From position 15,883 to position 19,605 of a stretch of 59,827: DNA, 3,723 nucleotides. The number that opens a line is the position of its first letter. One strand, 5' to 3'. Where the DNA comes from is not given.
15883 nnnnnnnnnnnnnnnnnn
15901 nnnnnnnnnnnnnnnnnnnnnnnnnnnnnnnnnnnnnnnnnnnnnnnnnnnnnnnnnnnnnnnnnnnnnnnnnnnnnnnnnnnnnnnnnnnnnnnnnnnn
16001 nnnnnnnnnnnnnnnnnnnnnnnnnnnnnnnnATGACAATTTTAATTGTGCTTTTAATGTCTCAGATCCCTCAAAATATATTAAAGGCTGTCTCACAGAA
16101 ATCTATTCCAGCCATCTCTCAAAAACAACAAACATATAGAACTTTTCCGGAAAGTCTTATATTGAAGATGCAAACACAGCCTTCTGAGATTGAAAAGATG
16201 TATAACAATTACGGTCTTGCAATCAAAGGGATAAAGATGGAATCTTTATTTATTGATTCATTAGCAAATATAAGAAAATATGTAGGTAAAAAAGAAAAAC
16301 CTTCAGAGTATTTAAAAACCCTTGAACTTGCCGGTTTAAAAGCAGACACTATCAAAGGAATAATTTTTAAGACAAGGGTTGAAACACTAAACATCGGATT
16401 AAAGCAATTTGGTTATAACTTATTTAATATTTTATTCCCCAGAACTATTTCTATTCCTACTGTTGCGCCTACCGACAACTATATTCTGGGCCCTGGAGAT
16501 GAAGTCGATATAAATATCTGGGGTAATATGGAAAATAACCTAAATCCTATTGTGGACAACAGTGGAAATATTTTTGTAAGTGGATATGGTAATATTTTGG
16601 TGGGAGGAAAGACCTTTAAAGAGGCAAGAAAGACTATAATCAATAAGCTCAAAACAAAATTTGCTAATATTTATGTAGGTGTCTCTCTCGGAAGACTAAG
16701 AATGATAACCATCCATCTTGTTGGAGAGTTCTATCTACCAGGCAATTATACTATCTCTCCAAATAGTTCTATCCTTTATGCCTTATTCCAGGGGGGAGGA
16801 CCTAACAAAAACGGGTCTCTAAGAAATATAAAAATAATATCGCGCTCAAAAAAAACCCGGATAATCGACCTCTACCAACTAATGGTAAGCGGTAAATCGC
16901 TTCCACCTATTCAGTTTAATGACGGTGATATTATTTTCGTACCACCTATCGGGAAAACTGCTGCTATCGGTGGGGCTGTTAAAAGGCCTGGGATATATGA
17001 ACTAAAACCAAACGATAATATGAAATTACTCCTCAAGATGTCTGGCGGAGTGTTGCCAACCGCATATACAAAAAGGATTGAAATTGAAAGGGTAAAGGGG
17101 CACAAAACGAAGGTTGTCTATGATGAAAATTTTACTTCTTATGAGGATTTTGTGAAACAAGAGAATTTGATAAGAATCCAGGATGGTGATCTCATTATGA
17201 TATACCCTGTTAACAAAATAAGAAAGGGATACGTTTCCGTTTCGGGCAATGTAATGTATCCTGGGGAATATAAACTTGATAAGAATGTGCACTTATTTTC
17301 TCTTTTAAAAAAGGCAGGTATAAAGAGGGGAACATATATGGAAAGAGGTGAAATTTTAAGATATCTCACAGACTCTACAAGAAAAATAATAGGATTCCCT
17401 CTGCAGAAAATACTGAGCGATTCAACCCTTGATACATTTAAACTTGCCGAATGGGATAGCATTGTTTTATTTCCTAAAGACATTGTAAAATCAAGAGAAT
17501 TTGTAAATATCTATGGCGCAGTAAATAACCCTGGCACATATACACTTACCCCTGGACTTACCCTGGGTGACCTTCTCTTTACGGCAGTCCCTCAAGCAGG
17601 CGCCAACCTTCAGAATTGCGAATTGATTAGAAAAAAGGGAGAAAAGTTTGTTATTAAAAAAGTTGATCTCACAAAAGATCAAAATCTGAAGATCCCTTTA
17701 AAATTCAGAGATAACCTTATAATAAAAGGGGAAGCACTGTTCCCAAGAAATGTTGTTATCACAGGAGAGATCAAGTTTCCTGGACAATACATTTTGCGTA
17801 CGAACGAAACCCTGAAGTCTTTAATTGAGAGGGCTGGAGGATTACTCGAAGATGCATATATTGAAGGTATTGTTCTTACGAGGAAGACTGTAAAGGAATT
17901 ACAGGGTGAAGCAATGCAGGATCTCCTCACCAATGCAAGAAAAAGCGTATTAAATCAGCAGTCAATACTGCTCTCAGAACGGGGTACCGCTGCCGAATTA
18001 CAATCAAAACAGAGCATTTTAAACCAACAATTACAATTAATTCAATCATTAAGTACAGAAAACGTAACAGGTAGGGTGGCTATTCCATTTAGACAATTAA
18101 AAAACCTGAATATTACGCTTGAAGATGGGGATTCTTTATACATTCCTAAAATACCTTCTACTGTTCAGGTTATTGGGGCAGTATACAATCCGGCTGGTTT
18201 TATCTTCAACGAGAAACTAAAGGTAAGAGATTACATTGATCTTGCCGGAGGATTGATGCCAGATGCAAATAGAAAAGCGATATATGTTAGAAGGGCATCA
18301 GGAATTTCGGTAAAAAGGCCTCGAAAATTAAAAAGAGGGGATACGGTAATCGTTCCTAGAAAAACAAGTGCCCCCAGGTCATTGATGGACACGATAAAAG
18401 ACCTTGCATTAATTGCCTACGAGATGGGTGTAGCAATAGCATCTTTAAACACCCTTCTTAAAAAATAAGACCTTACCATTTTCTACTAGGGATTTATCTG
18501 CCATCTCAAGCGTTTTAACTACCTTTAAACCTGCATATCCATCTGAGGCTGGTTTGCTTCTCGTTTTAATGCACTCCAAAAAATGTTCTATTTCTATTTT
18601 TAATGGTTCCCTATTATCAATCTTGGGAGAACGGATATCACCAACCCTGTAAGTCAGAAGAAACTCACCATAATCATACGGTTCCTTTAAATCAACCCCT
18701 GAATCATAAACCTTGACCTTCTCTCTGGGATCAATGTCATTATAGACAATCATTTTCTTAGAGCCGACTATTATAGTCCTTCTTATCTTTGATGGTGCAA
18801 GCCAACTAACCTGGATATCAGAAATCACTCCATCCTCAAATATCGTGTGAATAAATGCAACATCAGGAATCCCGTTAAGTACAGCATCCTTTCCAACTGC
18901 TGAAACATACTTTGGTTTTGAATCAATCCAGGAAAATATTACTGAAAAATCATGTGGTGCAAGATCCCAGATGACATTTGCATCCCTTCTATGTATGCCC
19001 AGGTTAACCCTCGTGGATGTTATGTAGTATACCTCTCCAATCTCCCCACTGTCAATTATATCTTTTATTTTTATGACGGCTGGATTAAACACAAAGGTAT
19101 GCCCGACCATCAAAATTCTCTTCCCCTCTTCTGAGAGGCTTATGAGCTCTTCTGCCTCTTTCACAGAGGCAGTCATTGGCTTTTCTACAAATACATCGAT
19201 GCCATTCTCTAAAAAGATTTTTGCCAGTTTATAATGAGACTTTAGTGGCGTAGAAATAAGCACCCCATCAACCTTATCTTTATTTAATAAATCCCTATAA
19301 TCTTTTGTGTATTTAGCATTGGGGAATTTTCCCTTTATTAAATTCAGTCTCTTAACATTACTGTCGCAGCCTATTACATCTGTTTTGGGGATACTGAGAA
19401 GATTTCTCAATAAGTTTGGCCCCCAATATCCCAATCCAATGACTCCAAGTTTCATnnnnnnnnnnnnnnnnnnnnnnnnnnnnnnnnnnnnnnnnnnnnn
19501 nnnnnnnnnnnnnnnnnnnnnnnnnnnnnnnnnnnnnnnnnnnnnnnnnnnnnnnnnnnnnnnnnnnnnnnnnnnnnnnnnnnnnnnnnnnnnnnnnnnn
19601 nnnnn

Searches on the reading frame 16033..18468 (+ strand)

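Call 23: search_protein_families(library=pfam, proteins=[window:16033-18468:+], max_evalue=0.00001)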
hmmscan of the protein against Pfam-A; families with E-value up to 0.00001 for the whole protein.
window:16033-18468:+ (811 aa): 3 families
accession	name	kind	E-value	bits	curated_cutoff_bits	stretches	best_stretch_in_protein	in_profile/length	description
PF10531.15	SLBB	-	1.7e-42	143.5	27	3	574-628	2-52/55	SLBB domain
PF22461.2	SLBB_2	-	2.5e-29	101.7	27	1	573-632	2-64/79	SLBB domain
PF02563.21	Poly_export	-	3.9e-15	56.2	28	1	145-219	2-76/77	Polysaccharide biosynthesis/export protein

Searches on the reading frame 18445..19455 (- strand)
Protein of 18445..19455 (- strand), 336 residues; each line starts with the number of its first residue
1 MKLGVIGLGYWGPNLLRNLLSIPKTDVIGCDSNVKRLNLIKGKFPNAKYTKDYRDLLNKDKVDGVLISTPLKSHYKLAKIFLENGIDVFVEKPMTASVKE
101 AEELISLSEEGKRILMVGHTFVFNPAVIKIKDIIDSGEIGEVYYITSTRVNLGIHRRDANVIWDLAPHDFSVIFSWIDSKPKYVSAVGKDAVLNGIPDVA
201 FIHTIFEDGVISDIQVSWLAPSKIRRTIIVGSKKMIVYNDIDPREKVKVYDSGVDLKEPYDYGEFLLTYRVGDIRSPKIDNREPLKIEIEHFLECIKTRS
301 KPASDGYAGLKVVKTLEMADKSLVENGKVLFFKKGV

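Call 23: search_protein_families(library=pfam, proteins=[window:18445-19455:-], max_evalue=0.00001)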
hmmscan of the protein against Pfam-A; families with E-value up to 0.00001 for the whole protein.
window:18445-19455:- (336 aa): 3 families
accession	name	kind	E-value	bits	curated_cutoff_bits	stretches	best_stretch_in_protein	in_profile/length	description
PF01408.29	GFO_IDH_MocA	-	4.7e-21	76.1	24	1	2-119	2-120/120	Oxidoreductase family, NAD-binding Rossmann fold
PF22725.1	GFO_IDH_MocA_C3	-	2.1e-13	50.8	27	1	128-236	2-123/124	GFO/IDH/MocA C-terminal domain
PF02894.22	GFO_IDH_MocA_C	-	1.1e-07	32.3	22.9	1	131-329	1-216/218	Oxidoreductase family, C-terminal alpha/beta domain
